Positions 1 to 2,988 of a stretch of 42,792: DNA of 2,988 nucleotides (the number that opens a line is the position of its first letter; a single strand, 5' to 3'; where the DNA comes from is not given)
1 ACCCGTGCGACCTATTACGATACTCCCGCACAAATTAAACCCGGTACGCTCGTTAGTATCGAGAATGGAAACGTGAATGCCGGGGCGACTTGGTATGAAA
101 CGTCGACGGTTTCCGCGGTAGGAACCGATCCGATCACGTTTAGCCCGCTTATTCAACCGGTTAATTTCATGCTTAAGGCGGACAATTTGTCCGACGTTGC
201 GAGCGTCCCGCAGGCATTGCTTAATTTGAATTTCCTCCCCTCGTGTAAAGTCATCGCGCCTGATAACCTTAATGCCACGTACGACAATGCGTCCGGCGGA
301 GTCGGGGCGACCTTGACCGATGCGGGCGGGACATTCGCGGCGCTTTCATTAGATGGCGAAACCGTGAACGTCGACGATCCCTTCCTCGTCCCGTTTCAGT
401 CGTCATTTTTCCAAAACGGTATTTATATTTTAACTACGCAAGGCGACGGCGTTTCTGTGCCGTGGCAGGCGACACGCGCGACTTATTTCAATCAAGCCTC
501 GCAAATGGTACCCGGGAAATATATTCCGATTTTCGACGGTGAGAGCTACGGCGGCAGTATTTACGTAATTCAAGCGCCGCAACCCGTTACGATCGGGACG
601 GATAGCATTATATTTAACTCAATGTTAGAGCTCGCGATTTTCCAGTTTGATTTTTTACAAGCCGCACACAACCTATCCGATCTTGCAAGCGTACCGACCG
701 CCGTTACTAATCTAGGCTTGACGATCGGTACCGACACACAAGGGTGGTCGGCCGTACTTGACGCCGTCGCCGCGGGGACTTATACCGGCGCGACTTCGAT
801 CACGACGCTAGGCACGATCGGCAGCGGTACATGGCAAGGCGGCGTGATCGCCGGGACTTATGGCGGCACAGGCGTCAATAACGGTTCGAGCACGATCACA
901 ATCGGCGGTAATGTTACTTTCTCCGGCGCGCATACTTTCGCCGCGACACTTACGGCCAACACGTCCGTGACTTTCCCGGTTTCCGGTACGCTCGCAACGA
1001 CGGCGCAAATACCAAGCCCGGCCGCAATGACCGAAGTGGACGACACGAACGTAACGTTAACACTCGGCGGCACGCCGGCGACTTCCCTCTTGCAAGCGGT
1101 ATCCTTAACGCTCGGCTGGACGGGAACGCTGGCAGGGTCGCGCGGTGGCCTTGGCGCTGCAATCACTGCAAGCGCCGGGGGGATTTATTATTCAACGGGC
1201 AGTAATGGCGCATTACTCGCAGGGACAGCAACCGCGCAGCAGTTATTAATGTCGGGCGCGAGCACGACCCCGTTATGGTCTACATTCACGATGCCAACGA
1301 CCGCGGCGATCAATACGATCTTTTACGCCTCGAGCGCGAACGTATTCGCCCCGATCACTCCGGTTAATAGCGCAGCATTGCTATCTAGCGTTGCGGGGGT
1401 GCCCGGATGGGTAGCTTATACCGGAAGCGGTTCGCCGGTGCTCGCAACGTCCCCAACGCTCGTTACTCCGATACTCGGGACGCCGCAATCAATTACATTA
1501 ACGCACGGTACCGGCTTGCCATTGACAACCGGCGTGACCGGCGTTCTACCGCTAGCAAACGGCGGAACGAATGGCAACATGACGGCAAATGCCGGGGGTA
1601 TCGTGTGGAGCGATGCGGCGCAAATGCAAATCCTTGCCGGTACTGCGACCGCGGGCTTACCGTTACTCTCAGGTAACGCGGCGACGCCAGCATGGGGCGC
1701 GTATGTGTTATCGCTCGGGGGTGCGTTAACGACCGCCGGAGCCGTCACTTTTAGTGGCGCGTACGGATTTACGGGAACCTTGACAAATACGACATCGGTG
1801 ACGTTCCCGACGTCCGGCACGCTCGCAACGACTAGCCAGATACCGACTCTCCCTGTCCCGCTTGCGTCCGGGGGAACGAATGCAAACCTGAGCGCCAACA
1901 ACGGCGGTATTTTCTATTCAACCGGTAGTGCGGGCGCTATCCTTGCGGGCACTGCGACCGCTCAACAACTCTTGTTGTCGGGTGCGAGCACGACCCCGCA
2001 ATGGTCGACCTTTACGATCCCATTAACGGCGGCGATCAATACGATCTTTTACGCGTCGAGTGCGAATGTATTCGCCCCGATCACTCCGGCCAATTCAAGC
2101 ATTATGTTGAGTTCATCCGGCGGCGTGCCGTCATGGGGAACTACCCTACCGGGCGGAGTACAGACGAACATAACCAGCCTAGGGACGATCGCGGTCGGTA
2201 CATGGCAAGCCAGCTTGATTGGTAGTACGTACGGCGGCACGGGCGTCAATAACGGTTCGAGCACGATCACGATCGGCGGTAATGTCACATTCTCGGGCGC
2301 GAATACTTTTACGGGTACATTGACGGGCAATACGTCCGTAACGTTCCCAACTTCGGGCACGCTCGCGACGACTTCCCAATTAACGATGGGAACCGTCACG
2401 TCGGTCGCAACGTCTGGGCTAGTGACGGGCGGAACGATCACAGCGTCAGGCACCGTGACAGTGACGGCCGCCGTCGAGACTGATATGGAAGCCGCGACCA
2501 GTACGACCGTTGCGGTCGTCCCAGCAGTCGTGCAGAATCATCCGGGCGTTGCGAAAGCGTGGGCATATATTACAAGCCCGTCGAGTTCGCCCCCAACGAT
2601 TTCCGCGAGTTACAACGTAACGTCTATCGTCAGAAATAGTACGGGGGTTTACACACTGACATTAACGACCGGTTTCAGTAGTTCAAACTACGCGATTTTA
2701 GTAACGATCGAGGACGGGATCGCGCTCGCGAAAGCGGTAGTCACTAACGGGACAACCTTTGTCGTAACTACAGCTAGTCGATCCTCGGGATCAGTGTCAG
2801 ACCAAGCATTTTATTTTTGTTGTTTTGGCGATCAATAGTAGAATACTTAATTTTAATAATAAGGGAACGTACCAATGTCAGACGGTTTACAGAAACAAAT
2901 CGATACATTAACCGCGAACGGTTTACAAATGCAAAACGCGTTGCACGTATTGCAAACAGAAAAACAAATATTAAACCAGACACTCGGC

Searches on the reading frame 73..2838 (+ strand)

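Call 18: search_protein_families(library=phrogs, proteins=[window:73-2838:+], max_evalue=0.001)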
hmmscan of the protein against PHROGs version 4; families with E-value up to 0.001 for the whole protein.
window:73-2838:+ (921 aa): 2 families
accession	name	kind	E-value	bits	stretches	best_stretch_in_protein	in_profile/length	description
phrog_30390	-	unknown function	2.6e-15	56.9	1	77-285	533-729/766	-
phrog_11355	-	tail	1.7e-10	42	1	810-910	13-121/131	tail fiber protein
